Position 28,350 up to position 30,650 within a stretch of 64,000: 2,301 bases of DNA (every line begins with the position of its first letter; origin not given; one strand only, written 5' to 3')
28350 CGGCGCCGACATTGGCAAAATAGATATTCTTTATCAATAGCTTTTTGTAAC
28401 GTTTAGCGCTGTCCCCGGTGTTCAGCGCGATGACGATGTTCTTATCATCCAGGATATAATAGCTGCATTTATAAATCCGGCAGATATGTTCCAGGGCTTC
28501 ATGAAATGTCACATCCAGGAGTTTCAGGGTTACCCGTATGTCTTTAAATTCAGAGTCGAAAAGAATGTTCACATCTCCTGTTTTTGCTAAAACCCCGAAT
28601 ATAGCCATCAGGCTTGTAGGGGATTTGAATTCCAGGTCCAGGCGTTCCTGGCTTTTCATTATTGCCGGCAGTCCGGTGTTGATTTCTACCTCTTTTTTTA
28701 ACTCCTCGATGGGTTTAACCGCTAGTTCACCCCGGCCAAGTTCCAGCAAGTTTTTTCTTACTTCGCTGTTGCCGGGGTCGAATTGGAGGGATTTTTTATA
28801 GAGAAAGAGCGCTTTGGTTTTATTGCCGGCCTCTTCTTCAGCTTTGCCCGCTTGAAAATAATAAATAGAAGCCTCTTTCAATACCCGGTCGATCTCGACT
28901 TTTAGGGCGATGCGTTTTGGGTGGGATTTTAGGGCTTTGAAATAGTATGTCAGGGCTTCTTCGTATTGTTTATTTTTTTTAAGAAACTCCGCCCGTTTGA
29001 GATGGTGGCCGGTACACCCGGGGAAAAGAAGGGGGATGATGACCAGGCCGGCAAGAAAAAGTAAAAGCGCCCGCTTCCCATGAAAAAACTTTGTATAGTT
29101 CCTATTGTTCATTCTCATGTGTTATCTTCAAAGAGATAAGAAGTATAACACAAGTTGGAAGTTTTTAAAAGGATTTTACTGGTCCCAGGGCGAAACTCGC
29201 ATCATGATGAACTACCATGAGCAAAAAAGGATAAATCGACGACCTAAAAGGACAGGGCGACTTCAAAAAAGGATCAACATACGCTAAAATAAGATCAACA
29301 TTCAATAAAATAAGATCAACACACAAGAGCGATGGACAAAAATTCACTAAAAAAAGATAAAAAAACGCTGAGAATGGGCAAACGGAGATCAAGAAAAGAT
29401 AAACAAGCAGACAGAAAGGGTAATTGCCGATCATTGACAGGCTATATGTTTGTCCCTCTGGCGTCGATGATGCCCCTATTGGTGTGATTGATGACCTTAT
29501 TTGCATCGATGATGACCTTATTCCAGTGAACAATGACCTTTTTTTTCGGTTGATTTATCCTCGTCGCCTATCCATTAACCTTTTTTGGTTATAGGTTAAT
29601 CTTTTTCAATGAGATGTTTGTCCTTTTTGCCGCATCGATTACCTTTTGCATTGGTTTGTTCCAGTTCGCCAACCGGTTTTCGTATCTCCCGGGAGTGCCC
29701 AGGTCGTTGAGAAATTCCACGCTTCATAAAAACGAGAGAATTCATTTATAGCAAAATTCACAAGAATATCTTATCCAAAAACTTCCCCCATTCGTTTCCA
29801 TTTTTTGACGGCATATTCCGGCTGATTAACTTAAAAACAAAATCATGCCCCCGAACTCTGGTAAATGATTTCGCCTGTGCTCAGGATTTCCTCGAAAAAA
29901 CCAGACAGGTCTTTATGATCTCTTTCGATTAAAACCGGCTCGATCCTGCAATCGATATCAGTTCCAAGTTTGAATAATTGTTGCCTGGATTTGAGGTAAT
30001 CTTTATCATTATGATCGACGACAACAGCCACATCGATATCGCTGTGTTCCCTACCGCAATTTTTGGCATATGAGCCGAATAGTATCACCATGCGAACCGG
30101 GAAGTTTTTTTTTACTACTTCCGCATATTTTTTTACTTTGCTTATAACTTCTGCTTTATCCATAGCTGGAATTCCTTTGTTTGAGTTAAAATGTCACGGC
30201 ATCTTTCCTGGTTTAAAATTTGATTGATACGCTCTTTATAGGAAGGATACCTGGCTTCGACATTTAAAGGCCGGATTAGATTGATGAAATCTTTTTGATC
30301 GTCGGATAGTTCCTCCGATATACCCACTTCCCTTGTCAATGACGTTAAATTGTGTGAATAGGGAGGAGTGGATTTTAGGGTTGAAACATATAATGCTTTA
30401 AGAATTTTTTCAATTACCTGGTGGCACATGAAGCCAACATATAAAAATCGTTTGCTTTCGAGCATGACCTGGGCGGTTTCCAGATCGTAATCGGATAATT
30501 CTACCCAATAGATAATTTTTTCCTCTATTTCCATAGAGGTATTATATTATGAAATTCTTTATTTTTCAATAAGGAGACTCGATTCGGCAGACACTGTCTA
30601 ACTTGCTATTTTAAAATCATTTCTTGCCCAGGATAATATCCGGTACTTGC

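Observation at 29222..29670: A ~450-bp dyad of about 10 forward and 10 inverted 21-bp units upstream of the secretin operon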

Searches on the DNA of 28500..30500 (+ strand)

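Call 7: search_rna_families(source=window, start=28500, end=30500, threshold=evalue, max_evalue=1)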
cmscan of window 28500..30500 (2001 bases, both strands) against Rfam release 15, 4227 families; matches with E-value up to 1: 0.
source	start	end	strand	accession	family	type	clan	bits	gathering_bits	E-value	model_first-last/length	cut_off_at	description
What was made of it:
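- On Known RNA families (Rfam 15): No hit at E <= 1 over 28500-30500 (call 7).
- Rfam gives no hit at E <= 1 (call 7).
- Tried and rejected: Rfam with permissive thresholds found nothing (call 7).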

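Call 31: search_dna_similar(query=window:29180-29700:+, collection=plasmids, mode=distant, max_evalue=0.01)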
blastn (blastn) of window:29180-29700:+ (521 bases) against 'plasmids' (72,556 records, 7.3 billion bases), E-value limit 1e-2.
No match.

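Call 32: search_dna_similar(query=window:29180-29700:+, collection=phages, mode=distant, max_evalue=0.01)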
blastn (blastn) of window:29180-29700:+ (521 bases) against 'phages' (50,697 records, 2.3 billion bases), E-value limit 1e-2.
No match.
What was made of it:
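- There is no blastn match in 72,556 plasmids or 50,697 phages (calls 31, 32).
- Tried and rejected: blastn of the array against plasmids and phages found nothing (calls 31, 32).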
